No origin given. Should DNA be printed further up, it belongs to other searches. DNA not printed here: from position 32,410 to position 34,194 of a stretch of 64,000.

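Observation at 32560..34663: Signal-less Cys-type sulfatase translationally coupled to a Tat-signal protein of unknown function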

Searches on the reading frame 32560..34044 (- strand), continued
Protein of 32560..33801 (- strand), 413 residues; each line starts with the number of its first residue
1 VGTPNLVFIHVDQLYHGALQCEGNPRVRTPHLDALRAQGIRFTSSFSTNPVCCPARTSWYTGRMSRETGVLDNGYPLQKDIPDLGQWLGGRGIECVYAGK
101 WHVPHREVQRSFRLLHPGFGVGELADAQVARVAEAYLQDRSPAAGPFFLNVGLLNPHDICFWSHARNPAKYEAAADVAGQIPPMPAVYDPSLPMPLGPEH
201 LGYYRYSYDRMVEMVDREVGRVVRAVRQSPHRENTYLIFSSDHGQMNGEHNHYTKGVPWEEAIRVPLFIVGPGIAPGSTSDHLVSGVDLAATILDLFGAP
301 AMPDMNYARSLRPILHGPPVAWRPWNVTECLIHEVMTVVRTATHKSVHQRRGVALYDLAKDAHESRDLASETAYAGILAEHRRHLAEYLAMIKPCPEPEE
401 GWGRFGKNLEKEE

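Call 35: find_related_loci(query=A3, collection=genome_contigs, flank=4000)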
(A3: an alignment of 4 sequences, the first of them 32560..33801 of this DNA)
Query A3 (413 aa) in genome_contigs; peptide patterns used: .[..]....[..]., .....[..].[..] (x = any residue, [..] = any of these).
302 stretches matched a pattern; 285 encode a relative of the query (tblastn E <= 1e-3); the best 80 are kept; 80 distinct loci.
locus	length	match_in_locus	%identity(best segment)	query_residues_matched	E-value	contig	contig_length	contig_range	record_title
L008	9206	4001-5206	53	4-402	3e-138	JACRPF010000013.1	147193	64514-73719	MAG: Spirochaetes bacterium isolate NC_groundwater_1980_Pr3_S-0.2um_53_5 scaffold_458192, whole genome shotgun sequence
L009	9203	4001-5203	50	4-402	3e-123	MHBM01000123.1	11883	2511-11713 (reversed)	MAG: Lentisphaerae bacterium RIFOXYA12_FULL_48_11 rifixya3_full_scaffold_2785, whole genome shotgun sequence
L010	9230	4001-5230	47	3-403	2e-114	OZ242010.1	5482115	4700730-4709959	MAG: Candidatus Latescibacterota bacterium isolate 318c57a3-5c92-4b38-acc3-b9680ed3e2d2 genome assembly, chromosome: 1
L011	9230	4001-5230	46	1-401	3e-114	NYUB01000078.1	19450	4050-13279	MAG: Deltaproteobacteria bacterium isolate CPC53 67420, whole genome shotgun sequence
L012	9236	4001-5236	47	1-404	3e-112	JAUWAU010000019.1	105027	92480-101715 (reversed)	MAG: Armatimonadota bacterium isolate CSMAG_1302 CSMAG_1302_k141_146922_length_105027_cov_30.9874, whole genome shotgun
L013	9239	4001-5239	47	4-407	4e-112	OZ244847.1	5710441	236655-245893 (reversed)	MAG: Candidatus Latescibacterota bacterium isolate 8a2eb0e1-25ad-4382-8bb9-52b38a0e126b genome assembly, chromosome: 1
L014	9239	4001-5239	47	4-407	2e-112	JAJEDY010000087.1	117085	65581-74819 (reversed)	MAG: Candidatus Latescibacterota bacterium isolate p16x33bins.50 k141_769940, whole genome shotgun sequence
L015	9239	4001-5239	47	4-407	9e-112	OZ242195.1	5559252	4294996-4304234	MAG: Candidatus Latescibacterota bacterium isolate a57e98d2-c2a9-4833-8eaa-f85fbefd33d8 genome assembly, chromosome: 1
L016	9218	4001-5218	48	4-400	3e-111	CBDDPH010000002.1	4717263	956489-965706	MAG: Candidatus Latescibacterota bacterium isolate fcaf43fe-a799-4ace-af36-b323ac78cc8e genome assembly, contig: contig_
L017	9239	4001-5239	47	4-407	3e-111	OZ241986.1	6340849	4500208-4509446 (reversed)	MAG: Candidatus Latescibacterota bacterium isolate 0d522d25-140f-41b3-910f-d932058e053c genome assembly, chromosome: 1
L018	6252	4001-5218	47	4-400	8e-111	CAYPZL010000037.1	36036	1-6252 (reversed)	MAG TPA_asm: uncultured Pirellulales bacterium isolate SRP338002_co1_156 genome assembly, contig: NODE_1070_length_36036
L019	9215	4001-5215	47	4-399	6e-111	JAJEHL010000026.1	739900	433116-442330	MAG: Candidatus Latescibacterota bacterium isolate p16x60bins.49 k141_118620, whole genome shotgun sequence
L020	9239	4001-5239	47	4-407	2e-110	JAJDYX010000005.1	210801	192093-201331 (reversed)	MAG: Candidatus Latescibacterota bacterium isolate jk18x34bins.57 k141_381980, whole genome shotgun sequence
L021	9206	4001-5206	47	1-393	2e-110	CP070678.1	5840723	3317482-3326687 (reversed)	MAG: Phycisphaerales bacterium isolate bin7 chromosome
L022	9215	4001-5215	47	4-399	4e-110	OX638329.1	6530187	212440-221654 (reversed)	MAG: uncultured Latescibacteria bacterium isolate 03e23b1f-02ed-4bf0-8d8f-a367d3d93791 genome assembly, chromosome: 1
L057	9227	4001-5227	42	1-400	3e-93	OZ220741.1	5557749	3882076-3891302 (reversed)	MAG: Candidatus Latescibacterota bacterium isolate a9e09e5c-d410-47d8-823c-ef7e39eb5a37 genome assembly, chromosome: 1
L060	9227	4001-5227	41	1-400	3e-92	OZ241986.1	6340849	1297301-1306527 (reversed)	MAG: Candidatus Latescibacterota bacterium isolate 0d522d25-140f-41b3-910f-d932058e053c genome assembly, chromosome: 1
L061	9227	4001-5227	42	1-400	1e-92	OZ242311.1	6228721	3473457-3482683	MAG: Candidatus Latescibacterota bacterium isolate bccf755e-c1ee-4055-8c2e-878efcd7d1d4 genome assembly, chromosome: 1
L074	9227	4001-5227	41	1-400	2e-89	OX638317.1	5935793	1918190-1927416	MAG: uncultured Latescibacteria bacterium isolate cbbe8a84-e08a-4d06-a76e-2eb930d8ff24 genome assembly, chromosome: 1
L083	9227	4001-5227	41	1-400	1e-88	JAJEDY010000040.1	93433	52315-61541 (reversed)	MAG: Candidatus Latescibacterota bacterium isolate p16x33bins.50 k141_463283, whole genome shotgun sequence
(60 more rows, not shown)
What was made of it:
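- Tried and rejected: I used the sulfatase alignment instead (call 35).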

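Call 43: search_solved_structures(query=window:32560-33801:-, max_evalue=1e-10)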
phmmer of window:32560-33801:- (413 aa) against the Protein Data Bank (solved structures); distinct sequences matched with E-value up to 1e-10: 66 (the best 60 are shown).
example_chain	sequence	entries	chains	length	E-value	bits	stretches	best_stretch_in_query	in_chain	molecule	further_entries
3b5q_A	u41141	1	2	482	2.9e-31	112.2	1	3-392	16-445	Putative sulfatase yidJ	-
5g2t_A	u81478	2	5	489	3.1e-31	112.2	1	3-392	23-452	2-O GLYCOSAMINOGLYCAN SULFATASE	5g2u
4upi_A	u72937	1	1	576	4.7e-30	108.3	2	4-103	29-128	SULFATASE FAMILY PROTEIN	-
4upl_A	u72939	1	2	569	4.2e-29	105.1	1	4-109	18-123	SULFATASE FAMILY PROTEIN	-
5g2v_A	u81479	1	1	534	1.1e-28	103.8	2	204-380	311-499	N-ACETYLGLUCOSAMINE-6-SULFATASE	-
7oz8_AAA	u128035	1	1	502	9.5e-28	100.7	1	145-386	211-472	Choline-sulfatase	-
2qzu_A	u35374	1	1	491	1.2e-27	100.4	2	3-103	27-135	Putative sulfatase yidJ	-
7stt_A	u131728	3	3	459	6.5e-26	94.6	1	210-372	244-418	N-acetylgalactosamine-6-sulfatase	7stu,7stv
6fny_A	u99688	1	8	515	5.8e-25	91.5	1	199-300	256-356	Choline-sulfatase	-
9ihk_D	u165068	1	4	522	1.2e-24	90.4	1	207-306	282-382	Sulfatase_S1_30A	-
4upk_A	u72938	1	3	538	1.4e-24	90.2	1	204-335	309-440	PHOSPHONATE MONOESTER HYDROLASE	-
7pth_A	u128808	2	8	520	9.1e-24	87.5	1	199-300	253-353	Choline sulfatase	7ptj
7p24_AAA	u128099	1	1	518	1e-23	87.4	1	204-382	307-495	Mucin-desulfating sulfatase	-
6g5z_A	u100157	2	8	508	3.3e-23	85.7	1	199-300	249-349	Choline-sulfatase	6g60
9koq_A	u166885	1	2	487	1.3e-22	83.7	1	208-389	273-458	Sulfatase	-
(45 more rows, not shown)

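Call 49: find_encoding_contigs(protein=P0114, flank=4000, max_places=2)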
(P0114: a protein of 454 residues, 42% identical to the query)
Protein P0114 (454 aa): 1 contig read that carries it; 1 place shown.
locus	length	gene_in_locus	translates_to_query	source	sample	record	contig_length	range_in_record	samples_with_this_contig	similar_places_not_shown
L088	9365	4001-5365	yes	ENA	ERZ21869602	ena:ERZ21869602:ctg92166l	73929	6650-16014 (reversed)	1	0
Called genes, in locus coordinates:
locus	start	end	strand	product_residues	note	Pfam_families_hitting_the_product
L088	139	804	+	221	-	-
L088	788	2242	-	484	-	-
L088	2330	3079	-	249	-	PF12831:FAD_oxidored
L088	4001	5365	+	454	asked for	PF00884:Sulfatase, PF01663:Phosphodiest (weak), PF16347:SGSH_C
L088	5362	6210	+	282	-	-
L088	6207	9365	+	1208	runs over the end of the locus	PF00890:FAD_binding_2 (faint), PF12831:FAD_oxidored, PF03130:HEAT_PBS (faint)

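Call 78: search_protein_families(library=pfam, proteins=[L020:6509-8992:-, L074:7408-8355:+, L083:6017-7024:-, L061:6056-7336:-, L060:612-2381:-, L057:2606-3979:+, L015:1037-2587:+, L010:6482-7456:-, L083:3051-3977:+, L017:5942-6502:+], max_evalue=0.0001)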
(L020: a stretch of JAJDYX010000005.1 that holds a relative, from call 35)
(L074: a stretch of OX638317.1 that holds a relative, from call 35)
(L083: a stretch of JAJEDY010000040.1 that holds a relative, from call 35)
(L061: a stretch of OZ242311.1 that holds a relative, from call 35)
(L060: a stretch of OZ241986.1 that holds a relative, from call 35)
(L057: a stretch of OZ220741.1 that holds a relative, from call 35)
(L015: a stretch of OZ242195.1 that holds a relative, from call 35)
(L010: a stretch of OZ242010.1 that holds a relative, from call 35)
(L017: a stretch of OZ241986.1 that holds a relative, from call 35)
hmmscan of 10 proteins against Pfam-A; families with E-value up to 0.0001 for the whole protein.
L020:6509-8992:- (828 aa): 9 families
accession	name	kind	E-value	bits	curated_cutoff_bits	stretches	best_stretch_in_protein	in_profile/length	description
PF05362.19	Lon_C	-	3.4e-90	301.6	21.1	1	612-814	2-204/205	Lon protease (S16) C-terminal proteolytic domain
PF02190.22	LON_substr_bdg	-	3.4e-36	125.5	28.7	1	49-244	1-200/200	ATP-dependent protease La (LON) substrate-binding domain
PF00004.35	AAA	-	5e-26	92.1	21.2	1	394-531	1-126/131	ATPase family associated with various cellular activities (AAA)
PF22667.2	Lon_lid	-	1.2e-21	76.6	27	1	556-607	2-54/57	Lon protease AAA+ ATPase lid domain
PF07728.20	AAA_5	-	2.3e-09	37.8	22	1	394-528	2-139/139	AAA domain (dynein-related subfamily)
PF13541.12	ChlI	-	7.3e-09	36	27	1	655-782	1-121/121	Subunit ChlI of Mg-chelatase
PF13401.12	AAA_22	-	8.6e-06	26.5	27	0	391-481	5-99/130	AAA domain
PF13191.12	AAA_16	-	1.1e-05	26.4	32.6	1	389-452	20-82/167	AAA ATPase domain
PF08298.17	AAA_PrkA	-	1.7e-05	24.5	25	1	363-416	58-110/358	PrkA AAA domain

L074:7408-8355:+ (316 aa): 0 families

L083:6017-7024:- (336 aa): 3 families
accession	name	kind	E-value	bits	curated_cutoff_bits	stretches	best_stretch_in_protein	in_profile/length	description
PF00107.32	ADH_zinc_N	-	6.8e-25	87.9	31.8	1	158-296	2-127/129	Zinc-binding dehydrogenase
PF08240.17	ADH_N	-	2.7e-16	60.1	23.5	1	30-105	2-92/104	Alcohol dehydrogenase GroES-like domain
PF13602.12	ADH_zinc_N_2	-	8.6e-09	36.9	27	1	190-323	1-123/134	Zinc-binding dehydrogenase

L061:6056-7336:- (427 aa): 2 families
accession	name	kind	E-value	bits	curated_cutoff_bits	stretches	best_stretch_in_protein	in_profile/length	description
PF13378.12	MR_MLE_C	-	4.4e-62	210.1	29.4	1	185-412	2-217/219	Enolase C-terminal domain-like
PF02746.21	MR_MLE_N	-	5.3e-15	56.1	22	1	66-161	29-117/117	Mandelate racemase / muconate lactonizing enzyme, N-terminal domain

L060:612-2381:- (590 aa): 2 families
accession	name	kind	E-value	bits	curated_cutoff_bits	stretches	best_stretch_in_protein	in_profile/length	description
PF00664.28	ABC_membrane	-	2.6e-47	162.3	28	1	29-297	4-274/274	ABC transporter transmembrane region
PF00005.33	ABC_tran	-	5.4e-30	105.2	25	1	361-510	1-137/137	ABC transporter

L057:2606-3979:+ (458 aa): 2 families
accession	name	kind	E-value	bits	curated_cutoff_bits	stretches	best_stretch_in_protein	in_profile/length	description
PF13635.12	DUF4143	-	1e-46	159.1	28.1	1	250-409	1-160/160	Domain of unknown function (DUF4143)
PF13173.12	AAA_14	-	3.1e-26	92.3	27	1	72-189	3-128/129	AAA domain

L015:1037-2587:+ (517 aa): 1 family
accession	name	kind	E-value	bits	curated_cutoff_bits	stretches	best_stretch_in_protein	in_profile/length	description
PF02518.31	HATPase_c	-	7.2e-23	81.6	26.4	1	413-517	2-107/111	Histidine kinase-, DNA gyrase B-, and HSP90-like ATPase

L010:6482-7456:- (325 aa): 0 families

L083:3051-3977:+ (309 aa): 0 families

L017:5942-6502:+ (187 aa): 2 families
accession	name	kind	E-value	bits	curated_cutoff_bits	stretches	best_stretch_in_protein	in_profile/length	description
PF01467.32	CTP_transf_like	-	6.6e-14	52.7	21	1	30-157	2-131/133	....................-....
PF08218.17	Citrate_ly_lig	-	1.5e-05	25.2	20.9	1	35-99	9-70/182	Citrate lyase ligase C-terminal domain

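Call 88: find_encoding_contigs(protein=P0065, flank=2500, max_places=1)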
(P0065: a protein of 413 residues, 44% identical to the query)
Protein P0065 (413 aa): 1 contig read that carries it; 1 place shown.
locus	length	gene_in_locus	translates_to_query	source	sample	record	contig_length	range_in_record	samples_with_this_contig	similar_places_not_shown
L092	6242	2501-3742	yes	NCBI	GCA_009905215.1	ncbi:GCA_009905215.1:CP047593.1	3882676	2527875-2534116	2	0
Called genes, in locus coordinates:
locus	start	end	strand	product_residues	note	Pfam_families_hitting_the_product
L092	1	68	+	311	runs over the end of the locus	-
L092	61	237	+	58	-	-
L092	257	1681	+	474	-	PF13347:MFS_2, PF07690:MFS_1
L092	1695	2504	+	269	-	-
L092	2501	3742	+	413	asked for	PF00884:Sulfatase, PF01663:Phosphodiest (faint), PF16347:SGSH_C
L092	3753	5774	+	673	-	PF12228:DUF3604 (faint)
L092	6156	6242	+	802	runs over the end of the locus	-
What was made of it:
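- An MFS transporter is adjacent in Tichowtungia (call 88).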

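Call 89: find_encoding_contigs(protein=P0034, flank=2500, max_places=1)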
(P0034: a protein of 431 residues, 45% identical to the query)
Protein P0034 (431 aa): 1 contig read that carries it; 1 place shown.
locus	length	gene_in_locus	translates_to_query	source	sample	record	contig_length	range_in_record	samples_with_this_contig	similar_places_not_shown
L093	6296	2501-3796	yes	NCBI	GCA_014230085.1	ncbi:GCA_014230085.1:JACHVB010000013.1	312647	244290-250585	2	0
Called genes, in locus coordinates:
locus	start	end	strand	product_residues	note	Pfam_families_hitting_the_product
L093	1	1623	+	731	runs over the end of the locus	PF17389:Bac_rhamnosid6H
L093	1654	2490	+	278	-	-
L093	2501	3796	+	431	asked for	PF00884:Sulfatase, PF01663:Phosphodiest (weak), PF16347:SGSH_C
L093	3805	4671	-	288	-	PF12833:HTH_18, PF00165:HTH_AraC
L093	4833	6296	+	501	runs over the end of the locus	-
